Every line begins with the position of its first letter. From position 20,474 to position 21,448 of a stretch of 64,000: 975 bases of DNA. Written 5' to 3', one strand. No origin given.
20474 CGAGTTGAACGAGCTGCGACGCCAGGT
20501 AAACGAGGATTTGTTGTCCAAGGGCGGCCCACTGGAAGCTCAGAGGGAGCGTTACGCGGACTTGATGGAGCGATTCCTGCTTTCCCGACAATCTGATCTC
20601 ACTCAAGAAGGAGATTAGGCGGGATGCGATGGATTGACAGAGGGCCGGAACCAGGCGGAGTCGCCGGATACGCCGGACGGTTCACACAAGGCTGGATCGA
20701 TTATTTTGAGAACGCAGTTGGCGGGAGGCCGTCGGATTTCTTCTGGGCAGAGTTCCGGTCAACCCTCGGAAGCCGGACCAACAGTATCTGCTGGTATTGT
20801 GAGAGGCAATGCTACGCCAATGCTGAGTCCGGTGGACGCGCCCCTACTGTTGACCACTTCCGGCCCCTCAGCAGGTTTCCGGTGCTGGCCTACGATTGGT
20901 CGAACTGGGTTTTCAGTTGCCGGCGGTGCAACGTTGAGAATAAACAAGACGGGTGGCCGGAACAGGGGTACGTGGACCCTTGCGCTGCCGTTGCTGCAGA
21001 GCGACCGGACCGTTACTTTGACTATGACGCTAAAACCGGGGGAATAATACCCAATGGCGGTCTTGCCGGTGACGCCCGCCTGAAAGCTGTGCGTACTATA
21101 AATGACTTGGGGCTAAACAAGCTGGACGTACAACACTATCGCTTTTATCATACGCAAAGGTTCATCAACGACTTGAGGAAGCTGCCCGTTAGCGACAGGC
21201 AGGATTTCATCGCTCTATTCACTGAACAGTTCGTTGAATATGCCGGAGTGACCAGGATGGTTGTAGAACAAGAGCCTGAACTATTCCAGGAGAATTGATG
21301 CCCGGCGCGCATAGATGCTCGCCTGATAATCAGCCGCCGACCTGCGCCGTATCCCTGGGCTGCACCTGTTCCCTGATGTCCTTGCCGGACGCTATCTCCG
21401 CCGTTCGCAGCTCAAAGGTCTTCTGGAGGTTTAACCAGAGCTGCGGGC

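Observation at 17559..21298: Septu-like ptuA/ptuB defence pair inactivated by a precise IS insertion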

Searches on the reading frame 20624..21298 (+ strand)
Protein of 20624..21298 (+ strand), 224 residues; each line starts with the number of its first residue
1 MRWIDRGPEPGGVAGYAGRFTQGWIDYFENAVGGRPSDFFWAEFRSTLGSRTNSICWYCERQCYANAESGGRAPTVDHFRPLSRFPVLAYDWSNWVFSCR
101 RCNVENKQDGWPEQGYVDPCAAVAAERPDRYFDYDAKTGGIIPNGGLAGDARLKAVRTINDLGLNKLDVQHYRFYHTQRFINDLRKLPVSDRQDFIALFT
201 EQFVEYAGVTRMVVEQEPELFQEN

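Call 6: search_protein_families(library=padloc, proteins=[window:20624-21295:+], max_evalue=0.01)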
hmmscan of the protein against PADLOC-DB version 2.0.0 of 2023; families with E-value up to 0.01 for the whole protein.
window:20624-21295:+ (224 aa): 66 families (the best 25 are shown)
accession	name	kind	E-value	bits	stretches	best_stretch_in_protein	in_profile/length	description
PDLC00351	PtuB1|PtuB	-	7.5e-18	63.3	1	40-190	43-185/195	Unknown function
PDLC00348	PtuB1|PtuB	-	1.2e-17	62.1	1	39-183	38-169/198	Unknown function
PDLC00332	PtuB1|PtuB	-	5.6e-17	60.3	1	46-199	40-186/212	Unknown function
PDLC02924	HNH_I-A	-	6.9e-16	56.8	1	1-199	1-176/198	-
PDLC00337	PtuB1|PtuB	-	2.2e-15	55.1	1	37-186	40-173/216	Unknown function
PDLC00324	PtuB1|PtuB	-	3.2e-15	54.4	1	45-190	34-175/209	Unknown function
PDLC00315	PtuB1|PtuB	-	5.6e-12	43.9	1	43-171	20-136/227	Unknown function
PDLC00317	PtuB1|PtuB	-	2.3e-11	42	1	55-114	61-111/244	Unknown function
PDLC00336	PtuB1|PtuB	-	4.4e-11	40.9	1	43-136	53-137/250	Unknown function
PDLC00330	PtuB1|PtuB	-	4.9e-11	41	1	38-106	38-109/271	Unknown function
PDLC00358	PtuB1|PtuB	-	9.8e-11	39.7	1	43-186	35-174/215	Unknown function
PDLC00339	PtuB1|PtuB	-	2.3e-10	38.7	1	45-178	56-204/261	Unknown function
PDLC00343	PtuB1|PtuB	-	5.3e-10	37.4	1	40-108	50-123/283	Unknown function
PDLC00342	PtuB1|PtuB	-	6.7e-10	36.8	1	46-135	40-121/247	Unknown function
PDLC00326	PtuB1|PtuB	-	2.3e-09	35.5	1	44-188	37-173/197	Unknown function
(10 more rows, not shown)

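Call 7: search_protein_families(library=pfam, proteins=[window:20624-21295:+], max_evalue=0.01)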
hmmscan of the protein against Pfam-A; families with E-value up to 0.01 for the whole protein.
window:20624-21295:+ (224 aa): 1 family
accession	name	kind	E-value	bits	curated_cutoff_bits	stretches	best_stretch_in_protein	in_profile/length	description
PF01844.29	HNH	-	2.3e-07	31.3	21.4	1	56-106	1-44/47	HNH endonuclease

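Call 8: search_protein_families(library=ncbifam, proteins=[window:20624-21295:+], max_evalue=0.01)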
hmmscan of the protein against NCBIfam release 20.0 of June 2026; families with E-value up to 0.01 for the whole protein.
window:20624-21295:+ (224 aa): 2 families
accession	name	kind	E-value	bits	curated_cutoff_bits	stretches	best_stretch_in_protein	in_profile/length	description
TIGR02646.1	TIGR02646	subfamily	5e-12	46.1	52.15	1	45-169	16-140/144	retron system putative HNH endonuclease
NF041761.1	PtuB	equivalog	1.1e-10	41.7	150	1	1-189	1-186/218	retron Ec78 anti-phage system effector HNH endonuclease PtuB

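Call 9: find_encoding_contigs(protein=window:20624-21298:+, flank=10000, max_places=10)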
Protein window:20624-21298:+ (224 aa): 1 contig read that carries it; 1 place shown.
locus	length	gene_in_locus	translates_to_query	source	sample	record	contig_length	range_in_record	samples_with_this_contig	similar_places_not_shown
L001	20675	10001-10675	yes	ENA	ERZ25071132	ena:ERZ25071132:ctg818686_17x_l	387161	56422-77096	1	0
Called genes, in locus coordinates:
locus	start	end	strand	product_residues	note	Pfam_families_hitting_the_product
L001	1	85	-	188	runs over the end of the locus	PF07638:Sigma70_ECF (weak), PF04542:Sigma70_r2, PF08281:Sigma70_r4_2, PF04545:Sigma70_r4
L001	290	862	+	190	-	PF06559:DCD_N, PF22569:DCD_C, PF22769:DCD, PF00692:dUTPase (weak)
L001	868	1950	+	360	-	PF00383:dCMP_cyt_deam_1, PF14437:MafB19-deam, PF01872:RibD_C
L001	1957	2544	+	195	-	PF00677:Lum_binding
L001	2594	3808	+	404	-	PF00926:DHBP_synthase, PF00925:GTP_cyclohydro2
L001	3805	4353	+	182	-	PF00885:DMRL_synthase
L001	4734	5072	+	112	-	PF01329:Pterin_4a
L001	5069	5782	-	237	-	PF03167:UDG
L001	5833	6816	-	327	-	PF00582:Usp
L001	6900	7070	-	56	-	-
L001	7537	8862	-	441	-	PF13701:DDE_Tnp_1_4, PF01609:DDE_Tnp_1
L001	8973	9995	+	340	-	PF13304:AAA_21, PF13175:AAA_15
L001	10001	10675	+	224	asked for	PF01844:HNH (weak)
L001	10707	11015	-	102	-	PF12844:HTH_19 (faint), PF01381:HTH_3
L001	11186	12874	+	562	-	PF00920:ILVD_EDD_N, PF24877:ILV_EDD_C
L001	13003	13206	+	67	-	PF02416:TatA_B_E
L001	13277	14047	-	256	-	PF00902:TatC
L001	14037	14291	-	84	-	PF02416:TatA_B_E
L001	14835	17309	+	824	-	PF20437:LonC_helical, PF13654:AAA_32, PF20436:LonB_AAA-LID, PF05362:Lon_C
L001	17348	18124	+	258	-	-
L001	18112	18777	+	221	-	PF01997:Translin (faint)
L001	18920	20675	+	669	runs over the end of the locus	PF03030:H_PPase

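Call 15: search_solved_structures(query=window:20624-21295:+, max_evalue=0.01, show_alignments=2)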
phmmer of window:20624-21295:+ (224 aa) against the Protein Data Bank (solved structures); distinct sequences matched with E-value up to 0.01: 7.
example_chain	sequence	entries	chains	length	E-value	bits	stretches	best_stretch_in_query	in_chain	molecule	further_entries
9vh1_F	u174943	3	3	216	1.3e-07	34.7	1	55-165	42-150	Retron Ec78 putative HNH endonuclease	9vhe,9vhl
9l7p_H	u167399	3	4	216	4.6e-07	32.9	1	56-166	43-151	TIGR02646 family protein | Retron I-A effector PtuB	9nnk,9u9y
9nnb_J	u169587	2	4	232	5.5e-07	32.6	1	56-166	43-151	Retron I-A effector PtuB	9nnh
9kjx_F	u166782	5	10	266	7.1e-07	32.2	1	56-166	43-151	TIGR02646 family protein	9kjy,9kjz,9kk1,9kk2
22bv_F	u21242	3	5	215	8.8e-06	28.7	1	55-165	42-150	TIGR02646 family protein | PtuB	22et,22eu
22bu_F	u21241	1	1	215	0.00021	24.2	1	56-165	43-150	TIGR02646 family protein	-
9n69_F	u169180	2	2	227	0.0038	20.1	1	52-141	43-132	TIGR02646 family protein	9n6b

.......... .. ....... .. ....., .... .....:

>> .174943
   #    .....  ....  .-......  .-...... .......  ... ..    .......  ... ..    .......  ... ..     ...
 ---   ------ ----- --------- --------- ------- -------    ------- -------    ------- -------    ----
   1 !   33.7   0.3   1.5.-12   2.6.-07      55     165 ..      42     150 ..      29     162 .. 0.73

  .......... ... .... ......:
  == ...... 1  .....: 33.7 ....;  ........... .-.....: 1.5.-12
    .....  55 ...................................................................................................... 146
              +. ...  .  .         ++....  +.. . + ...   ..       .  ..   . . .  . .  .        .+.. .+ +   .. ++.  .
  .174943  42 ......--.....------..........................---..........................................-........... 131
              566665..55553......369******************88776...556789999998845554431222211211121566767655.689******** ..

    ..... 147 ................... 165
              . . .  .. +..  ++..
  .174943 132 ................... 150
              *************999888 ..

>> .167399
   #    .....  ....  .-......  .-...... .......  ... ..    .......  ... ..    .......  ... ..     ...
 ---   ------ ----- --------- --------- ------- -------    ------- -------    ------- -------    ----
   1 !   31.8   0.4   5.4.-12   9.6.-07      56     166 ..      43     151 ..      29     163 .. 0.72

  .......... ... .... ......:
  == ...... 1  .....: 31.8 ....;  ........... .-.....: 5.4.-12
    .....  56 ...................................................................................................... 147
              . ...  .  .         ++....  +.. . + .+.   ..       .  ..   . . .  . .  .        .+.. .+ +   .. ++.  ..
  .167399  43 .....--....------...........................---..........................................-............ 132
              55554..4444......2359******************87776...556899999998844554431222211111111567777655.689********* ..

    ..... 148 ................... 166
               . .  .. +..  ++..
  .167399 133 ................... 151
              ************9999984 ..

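Call 18: find_related_loci(query=window:20624-21295:+, collection=genome_contigs, flank=8000)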
Query window:20624-21295:+ (224 aa) in genome_contigs; peptide patterns used: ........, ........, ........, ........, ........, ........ (x = any residue, [..] = any of these).
62 stretches matched a pattern; 46 encode a relative of the query (tblastn E <= 1e-3); 46 distinct loci.
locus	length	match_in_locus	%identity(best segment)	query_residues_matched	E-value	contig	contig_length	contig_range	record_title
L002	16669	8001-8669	89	1-224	4e-136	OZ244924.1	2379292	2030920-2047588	MAG: Dehalococcoidia bacterium isolate e5f2f67f-80f5-4dea-8d85-3d806a77b3c6 genome assembly, chromosome: 1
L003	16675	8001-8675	78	1-224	5e-116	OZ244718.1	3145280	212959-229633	MAG: Dehalococcoidia bacterium isolate 64a180b2-7017-4824-b5be-e5f766f304e8 genome assembly, chromosome: 1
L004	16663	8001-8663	71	1-223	2e-107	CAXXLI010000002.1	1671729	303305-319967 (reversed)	MAG: Dehalococcoidia bacterium isolate 9897fa5f-a7d9-472a-8fac-ec7462edf643 genome assembly, contig: contig_2, whole gen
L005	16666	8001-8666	73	1-216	1e-106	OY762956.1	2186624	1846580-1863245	MAG: Dehalococcoidia bacterium isolate caf6cba7-c187-4a53-abc2-184ab5dfaca7 genome assembly, chromosome: 1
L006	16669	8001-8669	67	1-224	2e-101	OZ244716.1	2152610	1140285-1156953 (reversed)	MAG: Dehalococcoidia bacterium isolate 5fa05855-5253-4680-9f73-9ee1ceb5e725 genome assembly, chromosome: 1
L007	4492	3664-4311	69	1-216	6e-100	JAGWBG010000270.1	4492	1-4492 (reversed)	MAG: Dehalococcoidia bacterium isolate 277c_27 scaffold_50300, whole genome shotgun sequence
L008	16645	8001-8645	67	1-216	2e-98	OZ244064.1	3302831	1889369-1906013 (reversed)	MAG: Dehalococcoidia bacterium isolate 6b45779a-ebf8-4e4c-9ead-68fbda15a8e5 genome assembly, chromosome: 1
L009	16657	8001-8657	66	1-222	5e-97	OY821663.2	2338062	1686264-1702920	MAG: Dehalococcoidia bacterium isolate 04ec0ed8-798b-4585-a8de-e3c995a4e665 genome assembly, chromosome: 1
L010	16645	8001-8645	66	1-216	4e-96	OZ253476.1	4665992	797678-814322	MAG: Dehalococcoidia bacterium isolate f6f1a14d-75c1-44c4-996a-bd844335e16e genome assembly, chromosome: 1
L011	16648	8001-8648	64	1-216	4e-96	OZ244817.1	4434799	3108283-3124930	MAG: Dehalococcoidia bacterium isolate 600c9aab-54a7-483e-8747-7fd718dfbb6a genome assembly, chromosome: 1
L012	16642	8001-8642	66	1-216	1e-94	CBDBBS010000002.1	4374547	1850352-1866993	MAG: Dehalococcoidia bacterium isolate ddb4ac3d-8f21-48f8-a382-dd94587b0ab6 genome assembly, contig: contig_2, whole gen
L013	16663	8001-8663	68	1-222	3e-97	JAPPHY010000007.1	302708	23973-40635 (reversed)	MAG: Chloroflexota bacterium isolate RHO1_bin_9 NODE_31_length_302708_cov_11.553928, whole genome shotgun sequence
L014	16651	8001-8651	65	1-216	1e-93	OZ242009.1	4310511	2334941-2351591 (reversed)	MAG: Dehalococcoidia bacterium isolate 899261b6-bc8c-404b-9ed8-1f9bb82080cc genome assembly, chromosome: 1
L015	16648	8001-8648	65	1-216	2e-93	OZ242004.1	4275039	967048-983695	MAG: Dehalococcoidia bacterium isolate 6092164f-d889-4bea-886a-f75bca8a53ef genome assembly, chromosome: 1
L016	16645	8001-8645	64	1-216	7e-92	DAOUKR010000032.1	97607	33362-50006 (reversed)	MAG TPA_asm: Dehalococcoidia bacterium isolate S7_355 k113_512837, whole genome shotgun sequence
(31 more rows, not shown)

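Call 24: list_cluster_members(proteins=[P0002, window:20624-21295:+, window:18160-19482:-])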
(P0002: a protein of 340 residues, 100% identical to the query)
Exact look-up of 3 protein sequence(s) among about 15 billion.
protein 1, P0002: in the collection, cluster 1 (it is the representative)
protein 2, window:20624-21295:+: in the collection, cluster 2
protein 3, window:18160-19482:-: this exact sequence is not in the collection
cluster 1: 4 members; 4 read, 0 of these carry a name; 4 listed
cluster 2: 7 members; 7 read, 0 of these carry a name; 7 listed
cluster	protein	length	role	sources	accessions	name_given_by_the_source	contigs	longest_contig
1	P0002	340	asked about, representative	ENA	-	-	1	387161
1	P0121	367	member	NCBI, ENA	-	-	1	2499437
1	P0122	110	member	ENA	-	-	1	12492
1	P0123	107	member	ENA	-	-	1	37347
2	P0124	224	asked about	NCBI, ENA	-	-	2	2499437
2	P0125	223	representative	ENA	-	-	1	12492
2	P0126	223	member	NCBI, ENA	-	-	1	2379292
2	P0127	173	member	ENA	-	-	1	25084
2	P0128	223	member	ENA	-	-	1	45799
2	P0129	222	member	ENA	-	-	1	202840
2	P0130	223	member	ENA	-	-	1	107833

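Call 52: find_homologous_proteins(query=window:20624-21295:+, max_evalue=0.00001)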
Query window:20624-21295:+ (224 aa): 787 proteins with E <= 0.00001 among 1960 candidates; the best 120 are listed.
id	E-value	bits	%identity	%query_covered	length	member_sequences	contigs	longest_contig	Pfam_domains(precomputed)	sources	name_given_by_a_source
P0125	2.1e-138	478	90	100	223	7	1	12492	PF01844.30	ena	-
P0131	1.1e-130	453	84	100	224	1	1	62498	PF01844.30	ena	-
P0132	1.9e-130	452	84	100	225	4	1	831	PF01844.30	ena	-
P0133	4.0e-130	451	85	100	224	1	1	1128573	PF01844.30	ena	-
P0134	4.9e-125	434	82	99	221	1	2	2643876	PF01844.30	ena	-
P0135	2.0e-123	429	81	100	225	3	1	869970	PF01844.30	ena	-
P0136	4.3e-120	418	80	99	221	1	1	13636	PF01844.30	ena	-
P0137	7.8e-119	414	78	100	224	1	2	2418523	PF01844.30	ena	-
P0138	1.7e-117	409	78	99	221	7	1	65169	PF01844.30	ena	-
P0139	1.3e-116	406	76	100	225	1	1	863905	PF01844.30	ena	-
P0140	7.7e-116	404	76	99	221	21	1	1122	PF01844.30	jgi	jgi:uncharacterized protein (TIGR02646 family)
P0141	2.0e-115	403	77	99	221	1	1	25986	PF01844.30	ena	-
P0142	3.3e-115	402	77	99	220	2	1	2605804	PF01844.30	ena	-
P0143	5.3e-115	401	77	99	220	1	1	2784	PF01844.30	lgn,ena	-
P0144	5.3e-115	401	76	100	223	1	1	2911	PF01844.30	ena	-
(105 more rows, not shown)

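Call 53: find_encoding_contigs(protein=P0125, flank=7000, max_places=4)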
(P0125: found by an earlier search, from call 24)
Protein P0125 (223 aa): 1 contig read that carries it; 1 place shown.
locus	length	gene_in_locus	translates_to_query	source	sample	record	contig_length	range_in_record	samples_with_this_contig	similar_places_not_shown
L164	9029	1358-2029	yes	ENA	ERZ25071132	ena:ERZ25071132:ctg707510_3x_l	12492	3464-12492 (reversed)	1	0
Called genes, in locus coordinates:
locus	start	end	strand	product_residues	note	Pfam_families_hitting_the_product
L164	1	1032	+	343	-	?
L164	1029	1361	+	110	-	-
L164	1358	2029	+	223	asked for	PF01844:HNH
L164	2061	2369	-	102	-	PF13560:HTH_31 (weak), PF01381:HTH_3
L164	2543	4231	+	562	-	PF00920:ILVD_EDD_N, PF24877:ILV_EDD_C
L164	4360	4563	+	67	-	PF02416:TatA_B_E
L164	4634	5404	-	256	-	PF00902:TatC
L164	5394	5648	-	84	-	PF02416:TatA_B_E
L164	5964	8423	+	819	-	PF20437:LonC_helical, PF13654:AAA_32, PF20436:LonB_AAA-LID, PF05362:Lon_C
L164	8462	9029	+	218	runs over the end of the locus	-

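Call 63: find_encoding_contigs(protein=P0133, flank=6000, max_places=3)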
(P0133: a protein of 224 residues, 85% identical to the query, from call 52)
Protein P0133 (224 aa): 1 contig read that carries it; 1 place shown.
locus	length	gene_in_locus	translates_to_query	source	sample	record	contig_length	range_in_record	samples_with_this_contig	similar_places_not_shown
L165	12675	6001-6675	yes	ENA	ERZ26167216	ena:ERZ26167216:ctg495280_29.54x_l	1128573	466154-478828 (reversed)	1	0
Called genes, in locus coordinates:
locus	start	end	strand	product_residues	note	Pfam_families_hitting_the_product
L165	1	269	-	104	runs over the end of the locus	PF00453:Ribosomal_L20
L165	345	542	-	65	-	PF01632:Ribosomal_L35p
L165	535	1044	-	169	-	PF05198:IF3_N, PF00707:IF3_C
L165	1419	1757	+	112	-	PF01329:Pterin_4a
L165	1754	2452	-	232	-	PF03167:UDG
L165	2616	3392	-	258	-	PF00106:adh_short, PF08659:KR (weak), PF13561:adh_short_C2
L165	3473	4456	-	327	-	PF00582:Usp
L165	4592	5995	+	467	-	PF02463:SMC_N (faint), PF13175:AAA_15 (weak), PF13476:AAA_23 (faint), PF13304:AAA_21, PF13175:AAA_15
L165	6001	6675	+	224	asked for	PF01844:HNH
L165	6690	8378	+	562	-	PF00920:ILVD_EDD_N, PF24877:ILV_EDD_C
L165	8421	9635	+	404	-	PF00291:PALP, PF01842:ACT (weak)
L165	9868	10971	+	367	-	PF00266:Aminotran_5 (weak), PF00282:Pyridoxal_deC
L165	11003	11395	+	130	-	PF01842:ACT, PF13291:ACT_4 (weak), PF13840:ACT_7 (faint), PF22629:ACT_AHAS_ss (weak), PF22468:ACT_9 (faint), PF01842:ACT (weak)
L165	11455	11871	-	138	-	PF12098:DUF3574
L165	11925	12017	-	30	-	-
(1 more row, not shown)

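Call 64: find_encoding_contigs(protein=P0131, flank=6000, max_places=3)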
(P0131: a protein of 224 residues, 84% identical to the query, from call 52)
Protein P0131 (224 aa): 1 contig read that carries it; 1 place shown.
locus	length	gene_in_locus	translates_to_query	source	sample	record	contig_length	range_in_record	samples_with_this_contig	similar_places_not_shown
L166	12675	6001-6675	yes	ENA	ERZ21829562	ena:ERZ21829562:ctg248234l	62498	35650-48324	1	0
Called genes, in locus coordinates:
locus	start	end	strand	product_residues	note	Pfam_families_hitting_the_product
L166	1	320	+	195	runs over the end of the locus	PF00677:Lum_binding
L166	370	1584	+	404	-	PF00926:DHBP_synthase, PF00925:GTP_cyclohydro2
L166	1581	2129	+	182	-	PF00885:DMRL_synthase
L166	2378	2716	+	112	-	PF01329:Pterin_4a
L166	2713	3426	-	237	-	PF03167:UDG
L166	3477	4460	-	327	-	PF00582:Usp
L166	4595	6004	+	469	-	PF13476:AAA_23 (faint), PF13304:AAA_21, PF13175:AAA_15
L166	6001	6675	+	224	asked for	PF01844:HNH (weak)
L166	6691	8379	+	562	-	PF00920:ILVD_EDD_N, PF24877:ILV_EDD_C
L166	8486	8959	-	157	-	-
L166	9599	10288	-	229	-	PF01609:DDE_Tnp_1, PF13612:DDE_Tnp_1_3 (weak)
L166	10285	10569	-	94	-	PF05598:DUF772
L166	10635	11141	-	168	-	-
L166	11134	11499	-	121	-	-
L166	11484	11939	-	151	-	PF03235:GmrSD_N (weak)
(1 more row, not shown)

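Call 67: predict_structure(alignment_id=A2)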
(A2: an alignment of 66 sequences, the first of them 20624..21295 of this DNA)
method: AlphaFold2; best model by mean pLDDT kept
length: 224 residues; sequences in the alignment: 66
mean_pLDDT: 91.2   pTM: 0.87
mean pLDDT of the five models: 91.2, 90.9, 85.9, 73.5, 64.1
residues with pLDDT >= 90: 165; 70-90: 54; 50-70: 5; < 50: 0
segments of 3 or more residues with pLDDT < 50: none
pLDDT, mean of each block of 10 residues (from residue 1): 92 88 93 84 90 96 78 91 91 93 91 93 94 95 95 98 96 95 93 91 91 88 72
secondary structure, 60 per line:
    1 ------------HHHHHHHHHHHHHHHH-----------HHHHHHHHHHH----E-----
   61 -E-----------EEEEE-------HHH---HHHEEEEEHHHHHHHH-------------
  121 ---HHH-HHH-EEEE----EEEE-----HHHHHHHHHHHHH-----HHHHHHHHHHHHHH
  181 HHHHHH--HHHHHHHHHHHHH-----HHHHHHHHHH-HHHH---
elements in order: H13-28 H40-50 E74-78 E95-99 H100-107 E132-135 E140-143 H149-161 H167-186 H189-201 H207-216 H218-221
